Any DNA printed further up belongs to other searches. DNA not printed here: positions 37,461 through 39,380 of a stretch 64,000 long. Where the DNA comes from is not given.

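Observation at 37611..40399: Translationally coupled TPR-SAM methyltransferase and FliB-like methylase sit between fliW and the giant flagellin gene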

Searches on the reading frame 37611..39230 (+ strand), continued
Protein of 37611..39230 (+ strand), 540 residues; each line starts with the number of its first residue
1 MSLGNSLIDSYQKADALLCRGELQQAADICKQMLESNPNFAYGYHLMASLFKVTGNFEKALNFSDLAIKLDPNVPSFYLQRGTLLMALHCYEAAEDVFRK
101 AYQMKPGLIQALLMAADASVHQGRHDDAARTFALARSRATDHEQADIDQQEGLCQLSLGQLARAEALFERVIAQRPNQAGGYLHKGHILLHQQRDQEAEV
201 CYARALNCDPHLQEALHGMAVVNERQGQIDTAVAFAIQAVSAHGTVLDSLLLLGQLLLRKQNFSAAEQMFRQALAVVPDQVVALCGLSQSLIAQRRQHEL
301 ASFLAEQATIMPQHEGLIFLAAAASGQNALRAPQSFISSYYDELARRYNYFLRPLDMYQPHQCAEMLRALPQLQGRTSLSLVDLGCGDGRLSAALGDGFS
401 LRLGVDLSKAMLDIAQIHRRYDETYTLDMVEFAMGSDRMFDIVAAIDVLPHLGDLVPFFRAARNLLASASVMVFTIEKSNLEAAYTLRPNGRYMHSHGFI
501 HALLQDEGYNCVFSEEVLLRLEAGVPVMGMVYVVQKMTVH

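Call 46: predict_structure(alignment_id=A1)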
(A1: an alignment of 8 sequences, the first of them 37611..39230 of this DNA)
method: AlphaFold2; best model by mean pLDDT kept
length: 540 residues; sequences in the alignment: 8
mean_pLDDT: 78.8   pTM: 0.56
mean pLDDT of the five models: 78.8, 76.1, 75.4, 74.1, 72.5
residues with pLDDT >= 90: 132; 70-90: 293; 50-70: 68; < 50: 47
segments of 3 or more residues with pLDDT < 50: 1-4, 345-358, 406-427
pLDDT, mean of each block of 10 residues (from residue 1): 62 85 86 89 90 81 93 93 86 94 91 91 85 91 88 79 91 90 88 85 93 89 84 91 74 86 92 84 83 87 87 79 68 55 48 41 76 77 61 64 49 38 42 66 81 80 82 88 76 84 89 81 66 78
secondary structure, 60 per line:
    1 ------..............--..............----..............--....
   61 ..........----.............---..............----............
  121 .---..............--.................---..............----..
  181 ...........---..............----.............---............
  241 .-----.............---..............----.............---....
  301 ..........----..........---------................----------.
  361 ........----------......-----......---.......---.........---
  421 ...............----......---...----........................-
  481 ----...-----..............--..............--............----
elements in order: H7-20 H23-36 H41-54 H57-70 H75-87 H91-104 H109-121 H125-138 H141-157 H161-174 H179-191 H195-208 H213-225 H229-241 H247-259 H263-276 H281-293 H297-310 H315-324 H334-349 H360-368 E379-384 H390-395 E399-405 H409-417 H421-435 E440-445 H456-465 E466-479 E485-487 E493-496 H497-506 E509-522 E525-536

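Call 49: fold_search(model_id=the predicted structure, library=pdb)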
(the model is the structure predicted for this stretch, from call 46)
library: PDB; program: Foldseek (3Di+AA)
matches with E <= 10: 1840; with E <= 0.001: 615
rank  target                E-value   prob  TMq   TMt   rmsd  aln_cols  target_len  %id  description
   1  1w3b_A                3.1e-13  1.00  0.38  0.50   9.6       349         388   20  The superhelical TPR domain of O-linked GlcNAc transferase reveals structural similarities to importin alpha. (released 2004-09-09)
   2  8dtg_B                3.8e-13  1.00  0.34  0.26  18.4       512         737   14  Cryo-EM structure of Arabidopsis SPY alternative conformation 1 (released 2023-03-08)
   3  6eou                  8.2e-13  1.00  0.36  0.53  10.6       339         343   20  O-GlcNAc transferase TPR domain with the intellectual disability associated mutation L254F (released 2018-05-09)
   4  8dtf_A                1.1e-12  1.00  0.29  0.21  26.8       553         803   15  Cryo-EM structure of the full length Arabidopsis SPY with complete TPRs (released 2023-03-08)
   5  1w3b_B                1.6e-12  1.00  0.34  0.48  14.2       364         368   18  The superhelical TPR domain of O-linked GlcNAc transferase reveals structural similarities to importin alpha. (released 2004-09-09)
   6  7y4i_A                3.6e-12  1.00  0.28  0.20  26.6       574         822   14  Crystal structure of SPINDLY in complex with GDP (released 2022-12-07)
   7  7yea_A                4.0e-12  1.00  0.43  0.25  17.2       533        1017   15  Human O-GlcNAc transferase Dimer (released 2023-07-12)
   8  8dth_A                4.6e-12  1.00  0.33  0.25  17.9       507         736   14  Cryo-EM structure of Arabidopsis SPY alternative conformation 2 (released 2023-03-08)
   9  7y4i_B                5.0e-12  1.00  0.31  0.21  22.1       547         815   14  Crystal structure of SPINDLY in complex with GDP (released 2022-12-07)
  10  7yeh_A                6.4e-12  1.00  0.42  0.24  16.6       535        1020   16  Cryo-EM structure of human OGT-OGA complex (released 2023-07-12)
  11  8dtg_A                8.5e-12  1.00  0.28  0.20  27.3       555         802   14  Cryo-EM structure of Arabidopsis SPY alternative conformation 1 (released 2023-03-08)
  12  7ntf_A                9.2e-12  1.00  0.45  0.28  18.4       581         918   14  Cryo-EM structure of unliganded O-GlcNAc transferase (released 2021-11-17)
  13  7ntf_B                1.0e-11  1.00  0.42  0.29  14.5       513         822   15  Cryo-EM structure of unliganded O-GlcNAc transferase (released 2021-11-17)
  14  8dth_B                1.1e-11  1.00  0.33  0.26  14.9       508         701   14  Cryo-EM structure of Arabidopsis SPY alternative conformation 2 (released 2023-03-08)
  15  8chy                  1.2e-11  1.00  0.33  0.60   8.6       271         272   20  Crystal structure of an 8-repeat consensus TPR superhelix with Zinc. (released 2024-02-21)
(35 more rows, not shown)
